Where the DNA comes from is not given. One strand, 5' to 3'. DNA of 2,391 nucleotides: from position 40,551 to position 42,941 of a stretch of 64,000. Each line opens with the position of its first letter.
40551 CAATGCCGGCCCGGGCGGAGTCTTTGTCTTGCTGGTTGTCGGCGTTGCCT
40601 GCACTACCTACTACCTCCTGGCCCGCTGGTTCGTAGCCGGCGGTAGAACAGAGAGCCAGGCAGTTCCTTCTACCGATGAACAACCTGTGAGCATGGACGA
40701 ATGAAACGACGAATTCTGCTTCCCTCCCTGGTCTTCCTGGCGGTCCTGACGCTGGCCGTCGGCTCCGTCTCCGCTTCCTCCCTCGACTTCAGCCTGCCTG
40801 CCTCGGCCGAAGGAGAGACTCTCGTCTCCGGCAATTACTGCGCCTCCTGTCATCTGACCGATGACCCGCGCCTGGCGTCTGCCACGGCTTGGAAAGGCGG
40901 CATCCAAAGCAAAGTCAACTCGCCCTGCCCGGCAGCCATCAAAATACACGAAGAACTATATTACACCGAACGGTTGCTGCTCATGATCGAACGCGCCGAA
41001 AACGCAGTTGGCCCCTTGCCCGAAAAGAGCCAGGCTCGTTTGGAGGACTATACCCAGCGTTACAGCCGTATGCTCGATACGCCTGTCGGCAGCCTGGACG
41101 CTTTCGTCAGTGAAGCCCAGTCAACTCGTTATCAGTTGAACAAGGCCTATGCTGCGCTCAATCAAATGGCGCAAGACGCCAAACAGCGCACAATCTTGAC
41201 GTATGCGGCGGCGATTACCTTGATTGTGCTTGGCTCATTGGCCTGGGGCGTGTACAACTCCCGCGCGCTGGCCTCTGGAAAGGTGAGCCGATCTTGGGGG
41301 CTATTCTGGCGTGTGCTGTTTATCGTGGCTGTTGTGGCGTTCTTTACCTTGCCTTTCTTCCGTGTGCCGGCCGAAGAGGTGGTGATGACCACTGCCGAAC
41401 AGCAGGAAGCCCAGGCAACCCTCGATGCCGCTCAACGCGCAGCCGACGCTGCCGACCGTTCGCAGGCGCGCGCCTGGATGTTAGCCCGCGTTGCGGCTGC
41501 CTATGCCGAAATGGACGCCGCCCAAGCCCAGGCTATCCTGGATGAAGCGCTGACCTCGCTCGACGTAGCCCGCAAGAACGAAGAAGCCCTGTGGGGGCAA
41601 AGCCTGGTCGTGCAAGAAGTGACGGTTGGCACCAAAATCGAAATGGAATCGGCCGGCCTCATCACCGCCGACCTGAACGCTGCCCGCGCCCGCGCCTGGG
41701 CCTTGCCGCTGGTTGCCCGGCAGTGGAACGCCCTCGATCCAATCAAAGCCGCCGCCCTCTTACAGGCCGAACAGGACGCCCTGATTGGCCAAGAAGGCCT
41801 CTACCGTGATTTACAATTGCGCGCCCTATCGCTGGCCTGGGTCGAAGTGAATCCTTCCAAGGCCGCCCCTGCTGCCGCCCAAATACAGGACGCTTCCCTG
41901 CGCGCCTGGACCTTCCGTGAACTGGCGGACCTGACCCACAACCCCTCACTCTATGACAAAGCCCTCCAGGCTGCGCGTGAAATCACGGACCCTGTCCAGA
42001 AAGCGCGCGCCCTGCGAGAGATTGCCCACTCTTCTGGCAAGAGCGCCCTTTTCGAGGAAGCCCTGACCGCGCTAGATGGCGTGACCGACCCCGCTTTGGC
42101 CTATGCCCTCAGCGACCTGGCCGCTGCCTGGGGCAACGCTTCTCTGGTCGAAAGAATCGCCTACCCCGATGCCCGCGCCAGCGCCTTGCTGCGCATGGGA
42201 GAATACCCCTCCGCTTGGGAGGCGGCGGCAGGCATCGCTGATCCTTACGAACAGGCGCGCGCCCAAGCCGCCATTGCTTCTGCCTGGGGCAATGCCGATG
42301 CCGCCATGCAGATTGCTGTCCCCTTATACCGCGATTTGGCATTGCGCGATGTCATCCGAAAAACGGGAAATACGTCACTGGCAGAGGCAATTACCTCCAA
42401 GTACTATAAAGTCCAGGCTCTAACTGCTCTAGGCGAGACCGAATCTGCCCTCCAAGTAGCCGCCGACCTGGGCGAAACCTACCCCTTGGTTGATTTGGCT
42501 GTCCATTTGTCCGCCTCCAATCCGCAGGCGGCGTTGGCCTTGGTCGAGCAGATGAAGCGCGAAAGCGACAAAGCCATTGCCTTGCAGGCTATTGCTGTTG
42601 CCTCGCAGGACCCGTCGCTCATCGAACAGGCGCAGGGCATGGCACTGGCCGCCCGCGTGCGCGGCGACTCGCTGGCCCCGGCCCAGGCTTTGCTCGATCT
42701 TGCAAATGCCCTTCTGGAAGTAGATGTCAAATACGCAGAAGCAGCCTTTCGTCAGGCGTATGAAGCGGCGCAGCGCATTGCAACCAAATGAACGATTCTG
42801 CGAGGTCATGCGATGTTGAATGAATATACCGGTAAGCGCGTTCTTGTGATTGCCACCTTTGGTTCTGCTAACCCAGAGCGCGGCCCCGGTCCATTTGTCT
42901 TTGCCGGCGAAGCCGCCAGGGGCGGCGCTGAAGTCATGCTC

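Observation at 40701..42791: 696-aa cytochrome c / membrane / Ala-rich repeat fusion protein ending the module; its heme domain is paralogous to the upstream 126-aa CASCH cytochrome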

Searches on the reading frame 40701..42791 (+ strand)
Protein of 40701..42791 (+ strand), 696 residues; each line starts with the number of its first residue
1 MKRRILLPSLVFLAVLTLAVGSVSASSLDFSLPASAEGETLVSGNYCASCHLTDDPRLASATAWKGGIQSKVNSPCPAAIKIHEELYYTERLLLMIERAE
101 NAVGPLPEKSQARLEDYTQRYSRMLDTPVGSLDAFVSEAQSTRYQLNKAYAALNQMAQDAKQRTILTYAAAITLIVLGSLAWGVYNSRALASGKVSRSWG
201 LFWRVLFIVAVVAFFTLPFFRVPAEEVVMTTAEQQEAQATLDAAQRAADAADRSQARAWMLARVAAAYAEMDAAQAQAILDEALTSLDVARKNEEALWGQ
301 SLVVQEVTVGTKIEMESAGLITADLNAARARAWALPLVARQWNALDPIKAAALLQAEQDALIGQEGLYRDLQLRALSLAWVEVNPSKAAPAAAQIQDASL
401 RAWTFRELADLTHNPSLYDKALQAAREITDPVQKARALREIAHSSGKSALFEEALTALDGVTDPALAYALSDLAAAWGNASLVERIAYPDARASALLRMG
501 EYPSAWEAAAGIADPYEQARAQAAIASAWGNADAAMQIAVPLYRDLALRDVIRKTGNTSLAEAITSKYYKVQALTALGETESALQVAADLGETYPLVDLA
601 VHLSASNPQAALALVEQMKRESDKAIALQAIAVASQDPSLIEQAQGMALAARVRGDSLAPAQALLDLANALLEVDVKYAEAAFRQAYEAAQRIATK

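Call 3: search_protein_families(library=pfam, proteins=[window:40701-42791:+], max_evalue=0.01)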
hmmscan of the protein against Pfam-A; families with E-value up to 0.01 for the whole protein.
window:40701-42791:+ (696 aa): 0 families

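Call 4: search_protein_families(library=ncbifam, proteins=[window:40701-42791:+], max_evalue=0.01)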
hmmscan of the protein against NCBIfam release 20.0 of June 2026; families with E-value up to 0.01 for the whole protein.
window:40701-42791:+ (696 aa): 0 families

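Call 8: search_solved_structures(query=window:40701-42791:+, max_evalue=10, show_alignments=3)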
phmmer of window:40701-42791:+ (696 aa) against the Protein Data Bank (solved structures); distinct sequences matched with E-value up to 10: 2.
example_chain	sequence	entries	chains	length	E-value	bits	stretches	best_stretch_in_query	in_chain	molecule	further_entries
3k3t_A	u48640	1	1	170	1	11.4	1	501-591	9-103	Peptidoglycan hydrolase FlgJ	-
3zpj_A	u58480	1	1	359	1.2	11.2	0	418-467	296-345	TON_1535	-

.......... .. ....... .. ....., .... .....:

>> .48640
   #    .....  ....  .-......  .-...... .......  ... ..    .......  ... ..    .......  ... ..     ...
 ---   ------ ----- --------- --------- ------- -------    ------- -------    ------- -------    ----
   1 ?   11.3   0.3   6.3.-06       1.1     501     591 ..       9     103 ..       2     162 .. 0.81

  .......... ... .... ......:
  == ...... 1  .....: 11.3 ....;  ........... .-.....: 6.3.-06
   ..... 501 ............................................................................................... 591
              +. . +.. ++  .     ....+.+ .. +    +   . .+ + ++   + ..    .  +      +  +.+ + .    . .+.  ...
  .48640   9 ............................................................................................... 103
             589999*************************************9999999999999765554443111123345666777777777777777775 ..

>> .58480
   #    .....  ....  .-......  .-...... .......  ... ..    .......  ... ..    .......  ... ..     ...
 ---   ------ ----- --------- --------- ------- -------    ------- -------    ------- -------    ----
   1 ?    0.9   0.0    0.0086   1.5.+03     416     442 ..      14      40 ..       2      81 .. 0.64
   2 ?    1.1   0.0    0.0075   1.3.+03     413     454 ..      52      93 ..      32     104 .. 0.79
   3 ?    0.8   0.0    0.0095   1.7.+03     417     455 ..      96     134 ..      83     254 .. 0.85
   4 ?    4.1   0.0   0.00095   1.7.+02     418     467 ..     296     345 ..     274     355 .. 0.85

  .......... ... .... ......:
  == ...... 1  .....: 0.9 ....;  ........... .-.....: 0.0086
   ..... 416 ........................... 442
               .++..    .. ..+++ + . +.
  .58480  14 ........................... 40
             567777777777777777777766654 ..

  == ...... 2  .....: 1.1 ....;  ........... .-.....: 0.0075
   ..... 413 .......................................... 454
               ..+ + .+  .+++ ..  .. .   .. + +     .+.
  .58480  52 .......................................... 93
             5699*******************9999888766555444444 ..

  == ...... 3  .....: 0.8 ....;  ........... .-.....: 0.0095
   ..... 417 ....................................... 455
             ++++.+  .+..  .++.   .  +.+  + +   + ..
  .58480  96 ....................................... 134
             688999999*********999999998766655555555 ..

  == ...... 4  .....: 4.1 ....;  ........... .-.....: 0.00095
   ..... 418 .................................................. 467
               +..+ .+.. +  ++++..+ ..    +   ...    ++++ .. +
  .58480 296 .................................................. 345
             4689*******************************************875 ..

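Call 9: find_homologous_proteins(query=window:40701-42788:+)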
Query window:40701-42788:+ (696 aa): 233 proteins with E <= 0.001 among 8000 candidates; the best 120 are listed.
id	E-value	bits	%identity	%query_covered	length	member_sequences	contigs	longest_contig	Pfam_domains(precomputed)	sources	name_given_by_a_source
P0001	0.0e+0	1452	100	100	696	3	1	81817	-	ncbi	-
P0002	0.0e+0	1137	80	100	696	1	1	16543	-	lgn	-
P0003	0.0e+0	1130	79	100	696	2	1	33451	-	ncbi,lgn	ncbi:MAG: hypothetical protein Fur0043_08060 [Anaerolineales bacterium]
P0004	0.0e+0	1127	79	100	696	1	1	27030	-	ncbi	-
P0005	0.0e+0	1122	79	100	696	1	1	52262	-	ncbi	-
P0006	0.0e+0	1120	76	100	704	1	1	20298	-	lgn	-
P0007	0.0e+0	1088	76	100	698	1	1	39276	-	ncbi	ncbi:MAG: hypothetical protein ACOYYU_18460 [Chloroflexota bacterium]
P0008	0.0e+0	1059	75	100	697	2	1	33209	-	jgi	-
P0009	0.0e+0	1023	71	100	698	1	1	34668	-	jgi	-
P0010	0.0e+0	1021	71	100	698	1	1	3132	-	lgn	-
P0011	0.0e+0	1019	71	96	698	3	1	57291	-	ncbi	-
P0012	0.0e+0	1014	71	100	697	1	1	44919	-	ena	-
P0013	0.0e+0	1013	71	100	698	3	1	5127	-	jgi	jgi:Na+-transporting methylmalonyl-CoA/oxaloacetate decarboxylase gamma subunit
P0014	0.0e+0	1011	71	100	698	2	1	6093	-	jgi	jgi:hypothetical protein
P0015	1.3e-298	1010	70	100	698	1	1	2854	-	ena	-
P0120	4.3e-191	655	52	100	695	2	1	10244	-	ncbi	-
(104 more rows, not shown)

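Call 23: predict_structure(alignment_id=A1)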
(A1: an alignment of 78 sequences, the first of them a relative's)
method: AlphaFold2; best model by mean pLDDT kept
length: 696 residues; sequences in the alignment: 78
mean_pLDDT: 83.6   pTM: 0.80
mean pLDDT of the five models: 83.6, 81.8, 81.8, 81.4, 78.4
residues with pLDDT >= 90: 415; 70-90: 149; 50-70: 79; < 50: 53
segments of 3 or more residues with pLDDT < 50: 1-4, 16-45, 220-227, 324-328
pLDDT, mean of each block of 10 residues (from residue 1): 50 49 26 24 53 70 85 76 92 94 92 94 89 88 94 90 84 81 70 59 70 61 49 74 77 88 92 92 90 71 63 50 50 86 91 93 83 92 95 94 95 96 97 95 96 97 92 95 94 96 98 95 97 97 97 95 96 96 92 95 94 95 95 94 96 87 94 91 96 81
secondary structure, 60 per line:
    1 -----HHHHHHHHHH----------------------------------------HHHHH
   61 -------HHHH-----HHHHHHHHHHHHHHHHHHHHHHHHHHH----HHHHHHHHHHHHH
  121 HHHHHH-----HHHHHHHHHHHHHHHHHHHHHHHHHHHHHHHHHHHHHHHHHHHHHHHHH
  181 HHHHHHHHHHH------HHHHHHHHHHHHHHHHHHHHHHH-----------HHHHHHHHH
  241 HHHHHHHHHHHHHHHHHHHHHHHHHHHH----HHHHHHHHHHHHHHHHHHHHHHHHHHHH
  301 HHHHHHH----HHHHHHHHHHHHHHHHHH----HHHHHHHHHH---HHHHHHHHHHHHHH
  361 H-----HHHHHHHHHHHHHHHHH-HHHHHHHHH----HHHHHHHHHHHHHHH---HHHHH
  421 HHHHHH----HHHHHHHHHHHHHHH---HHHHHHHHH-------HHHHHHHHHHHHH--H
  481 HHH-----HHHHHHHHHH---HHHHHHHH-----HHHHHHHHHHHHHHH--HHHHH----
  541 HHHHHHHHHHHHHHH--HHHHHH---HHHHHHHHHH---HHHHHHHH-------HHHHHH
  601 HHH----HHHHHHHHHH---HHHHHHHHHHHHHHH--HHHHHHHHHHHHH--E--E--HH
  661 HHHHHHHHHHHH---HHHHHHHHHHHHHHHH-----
elements in order (helices of 4 or more, strands of 3 or more residues): H6-15 H56-60 H68-71 H77-103 H108-126 H132-191 H198-220 H232-268 H273-307 H312-329 H334-343 H347-361 H367-383 H385-393 H398-412 H416-426 H431-445 H449-457 H465-477 H480-483 H489-498 H502-509 H515-529 H532-536 H541-555 H558-563 H567-576 H580-587 H595-603 H608-617 H621-635 H638-650 H659-672 H676-691

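Call 26: find_encoding_contigs(protein=P0120, flank=10000, max_places=3)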
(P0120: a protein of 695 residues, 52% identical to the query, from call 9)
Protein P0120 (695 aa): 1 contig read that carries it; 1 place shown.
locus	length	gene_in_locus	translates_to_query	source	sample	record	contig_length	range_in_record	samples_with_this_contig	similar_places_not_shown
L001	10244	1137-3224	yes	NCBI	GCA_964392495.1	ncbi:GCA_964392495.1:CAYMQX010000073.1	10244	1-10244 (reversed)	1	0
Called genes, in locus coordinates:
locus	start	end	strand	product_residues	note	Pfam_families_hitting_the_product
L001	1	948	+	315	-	?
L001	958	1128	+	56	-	-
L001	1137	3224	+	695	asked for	-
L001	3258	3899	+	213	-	-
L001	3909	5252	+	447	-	PF12838:Fer4_7 (weak), PF13183:Fer4_8, PF13187:Fer4_9 (weak), PF13237:Fer4_10 (faint), PF13534:Fer4_17, PF02754:CCG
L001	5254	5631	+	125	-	PF13686:DrsE_2 (weak), PF02635:DsrE, PF13686:DrsE_2 (weak)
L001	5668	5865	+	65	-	PF12797:Fer4_2 (faint), PF12837:Fer4_6 (faint), PF13237:Fer4_10 (faint), PF00037:Fer4 (faint), PF12838:Fer4_7 (weak)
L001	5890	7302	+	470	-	PF01656:CbiA, PF13500:AAA_26, PF07685:GATase_3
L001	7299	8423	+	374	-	PF04055:Radical_SAM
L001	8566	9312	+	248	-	-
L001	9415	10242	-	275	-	?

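Call 27: fold_search(model_id=the predicted structure, library=pdb)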
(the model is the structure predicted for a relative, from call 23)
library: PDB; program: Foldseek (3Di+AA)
matches with E <= 10: 724; with E <= 0.001: 2
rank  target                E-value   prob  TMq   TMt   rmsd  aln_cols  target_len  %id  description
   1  6xr1                  1.2e-04  1.00  0.27  0.34  12.6       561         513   18  Computationally designed right-handed alpha/alpha single-chain toroid with 9 repeats (released 2021-07-14)
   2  7rdr_A                2.6e-04  0.99  0.13  0.18  24.6       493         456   13  Circular tandem repeat protein with novel repeat topology and enhanced subunit contact surfaces (released 2021-09-01)
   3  8ga7                  1.6e-03  0.98  0.15  0.19  26.7       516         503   15  Geometrically programmable nanomaterial construction using regularized protein building blocks (released 2024-03-13)
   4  1i7w_C                4.5e-03  0.91  0.13  0.16  27.3       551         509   14  BETA-CATENIN/PHOSPHORYLATED E-CADHERIN COMPLEX (released 2001-05-09)
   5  1t08_A                4.8e-03  0.97  0.15  0.19  25.4       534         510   15  Crystal structure of beta-catenin/ICAT helical domain/unphosphorylated APC R3 (released 2004-10-12)
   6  3zpj                  5.0e-03  1.00  0.18  0.31  20.1       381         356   15  Crystal structure of Ton1535 from Thermococcus onnurineus NA1 (released 2013-12-04)
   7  4a1s_B                5.6e-03  0.99  0.16  0.26  15.0       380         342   20  Crystallographic structure of the Pins:Insc complex (released 2012-03-28)
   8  8c6j_S                9.3e-03  0.97  0.16  0.17  39.5       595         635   11  Human spliceosomal PM5 C* complex (released 2023-07-12)
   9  8fy3_B                1.1e-02  0.98  0.17  0.21  18.6       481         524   14  Structure of NOT1:NOT10:NOT11 module of the human CCR4-NOT complex (released 2023-07-26)
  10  4ui9_F                1.2e-02  0.97  0.17  0.22  25.9       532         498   12  Atomic structure of the human Anaphase-Promoting Complex (released 2015-06-17)
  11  4a1s_A                1.3e-02  0.98  0.16  0.26  15.0       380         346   20  Crystallographic structure of the Pins:Insc complex (released 2012-03-28)
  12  8bbg_A                1.4e-02  0.72  0.12  0.07  43.3       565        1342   10  Structure of the IFT-A complex; anterograde IFT-A train model (released 2022-12-21)
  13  8bbg_D                1.5e-02  0.84  0.17  0.10  35.1       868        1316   11  Structure of the IFT-A complex; anterograde IFT-A train model (released 2022-12-21)
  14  7tdz_A                1.5e-02  0.80  0.14  0.08  51.2       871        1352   10  Cryo-EM model of protomer of the cytoplasmic ring of the nuclear pore complex from Xenopus laevis (released 2022-06-22)
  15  6hc2_A                1.5e-02  0.96  0.17  0.24  16.5       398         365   15  Crystal structure of NuMA/LGN hetero-hexamers (released 2019-05-29)
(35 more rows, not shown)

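Call 32: search_protein_representatives(alignment_id=A1)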
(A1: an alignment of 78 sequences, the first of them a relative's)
Query: 78 sequences, 698 profile positions. Proteins with E-value up to 0.001 (for the whole library): 645; up to 1e-10: 235; up to 1e-30: 97. The best 150 are listed.
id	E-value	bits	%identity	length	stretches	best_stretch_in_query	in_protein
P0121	7.4e-241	817.8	-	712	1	4-698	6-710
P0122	8.2e-238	807.7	-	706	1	16-690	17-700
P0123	2.5e-231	786.3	-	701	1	3-698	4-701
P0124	1.3e-223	760.8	-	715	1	7-698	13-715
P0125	5.7e-220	748.7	-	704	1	11-698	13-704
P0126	2.6e-216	736.6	-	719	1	4-698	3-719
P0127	1.9e-215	733.7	-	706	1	11-698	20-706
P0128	7.9e-215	731.7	-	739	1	28-695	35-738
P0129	4.5e-214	729.2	-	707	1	1-698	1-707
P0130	9.4e-212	721.5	-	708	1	3-698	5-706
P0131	6.1e-209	712.3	-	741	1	28-698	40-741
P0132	1.7e-206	704.2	-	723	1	10-698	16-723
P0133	3.5e-206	703.1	-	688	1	31-698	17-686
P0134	7.1e-199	679.0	-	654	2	8-409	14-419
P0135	3.2e-197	673.5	-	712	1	6-698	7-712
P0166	5.1e-101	355.5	-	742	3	4-534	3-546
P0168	7.8e-95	335.1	-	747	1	2-698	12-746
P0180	3.5e-73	263.5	-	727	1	38-692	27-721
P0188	1.4e-52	195.5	-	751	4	7-534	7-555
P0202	3.9e-42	160.9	-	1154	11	387-474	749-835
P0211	3.4e-35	138.0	-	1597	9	371-486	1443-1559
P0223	2.3e-28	115.4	-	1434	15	390-477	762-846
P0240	6.0e-24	100.8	-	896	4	42-504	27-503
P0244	1.6e-22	96.1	-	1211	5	65-446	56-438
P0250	3.1e-21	91.8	-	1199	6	44-503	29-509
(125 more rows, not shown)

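Call 35: find_related_loci(query=A1, collection=genome_contigs, flank=10000)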
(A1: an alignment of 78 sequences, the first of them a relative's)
Query A1 (696 aa) in genome_contigs; peptide patterns used: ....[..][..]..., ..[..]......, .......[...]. (x = any residue, [..] = any of these).
50 stretches matched a pattern; 30 encode a relative of the query (tblastn E <= 1e-3); 30 distinct loci.
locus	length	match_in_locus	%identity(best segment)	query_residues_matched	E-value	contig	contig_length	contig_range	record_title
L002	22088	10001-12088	91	1-696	0e+0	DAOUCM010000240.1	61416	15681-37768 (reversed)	MAG TPA_asm: Anaerolineales bacterium isolate H81_821 248091, whole genome shotgun sequence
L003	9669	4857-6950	70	1-696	0e+0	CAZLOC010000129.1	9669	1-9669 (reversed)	MAG TPA_asm: uncultured Anaerolineaceae bacterium isolate binchicken_co234_131 genome assembly, contig: NODE_5505_length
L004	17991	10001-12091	63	1-696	0e+0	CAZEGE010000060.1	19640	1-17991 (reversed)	MAG TPA_asm: uncultured Anaerolinea sp. isolate ERP124720_co1_123 genome assembly, contig: NODE_3533_length_19640_cov_31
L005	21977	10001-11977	69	40-696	0e+0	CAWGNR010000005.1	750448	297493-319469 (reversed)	MAG: uncultured Chloroflexia bacterium isolate MFD05684.bin.1.47 genome assembly, contig: contig_14090, whole genome sho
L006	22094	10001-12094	66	1-696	0e+0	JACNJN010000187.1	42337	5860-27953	MAG: Candidatus Desulfolinea nitratireducens NIOZ-UU_NODE_884_length_42337_cov_18.8784, whole genome shotgun sequence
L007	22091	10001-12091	61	1-696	0e+0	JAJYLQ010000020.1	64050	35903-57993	MAG: Chloroflexi bacterium isolate DBS2-1.bin85 NODE_743_length_64050_cov_7.761729, whole genome shotgun sequence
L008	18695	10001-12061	63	1-696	0e+0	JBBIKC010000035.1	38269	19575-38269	MAG: Chloroflexota bacterium isolate BR2S70218_bin_177 NODE_472_length_38269_cov_10.190244, whole genome shotgun sequenc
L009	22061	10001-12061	61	1-696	0e+0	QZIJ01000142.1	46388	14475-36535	MAG: Anaerolineaceae bacterium isolate SURF_68 contig-100_1097_length_46388_read_count_196250, whole genome shotgun sequ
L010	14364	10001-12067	62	1-696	0e+0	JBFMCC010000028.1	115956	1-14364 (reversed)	MAG: Chloroflexota bacterium isolate MAG181 MAG181_28, whole genome shotgun sequence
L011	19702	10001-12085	60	1-696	0e+0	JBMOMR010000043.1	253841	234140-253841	MAG: Chloroflexota bacterium isolate Betzabe_MAG055 MAG055_43, whole genome shotgun sequence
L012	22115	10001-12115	59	1-696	0e+0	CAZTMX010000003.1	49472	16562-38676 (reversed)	MAG TPA_asm: uncultured Anaerolineaceae bacterium isolate binchicken_co22_211 genome assembly, contig: NODE_761_length_4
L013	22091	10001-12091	74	1-696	0e+0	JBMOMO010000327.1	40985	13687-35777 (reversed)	MAG: Chloroflexota bacterium isolate Betzabe_MAG052 MAG052_327, whole genome shotgun sequence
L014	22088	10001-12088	69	3-696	0e+0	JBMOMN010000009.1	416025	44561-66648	MAG: Chloroflexota bacterium isolate Betzabe_MAG051 MAG051_9, whole genome shotgun sequence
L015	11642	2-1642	66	152-696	0e+0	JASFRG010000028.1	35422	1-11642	MAG: Anaerolineales bacterium isolate D1103M02metaG_Bin_1243 D1103M02metaG_FD_scaffold_96_c1, whole genome shotgun seque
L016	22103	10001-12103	50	10-696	0e+0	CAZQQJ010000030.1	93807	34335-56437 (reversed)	MAG TPA_asm: uncultured Anaerolinea sp. isolate SRP278314_co2_69 genome assembly, contig: NODE_385_length_93807_cov_38.9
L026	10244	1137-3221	52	1-696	0e+0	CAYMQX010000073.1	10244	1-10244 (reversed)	MAG TPA_asm: uncultured Anaerolineaceae bacterium isolate binchicken_co27_90 genome assembly, contig: NODE_11607_length_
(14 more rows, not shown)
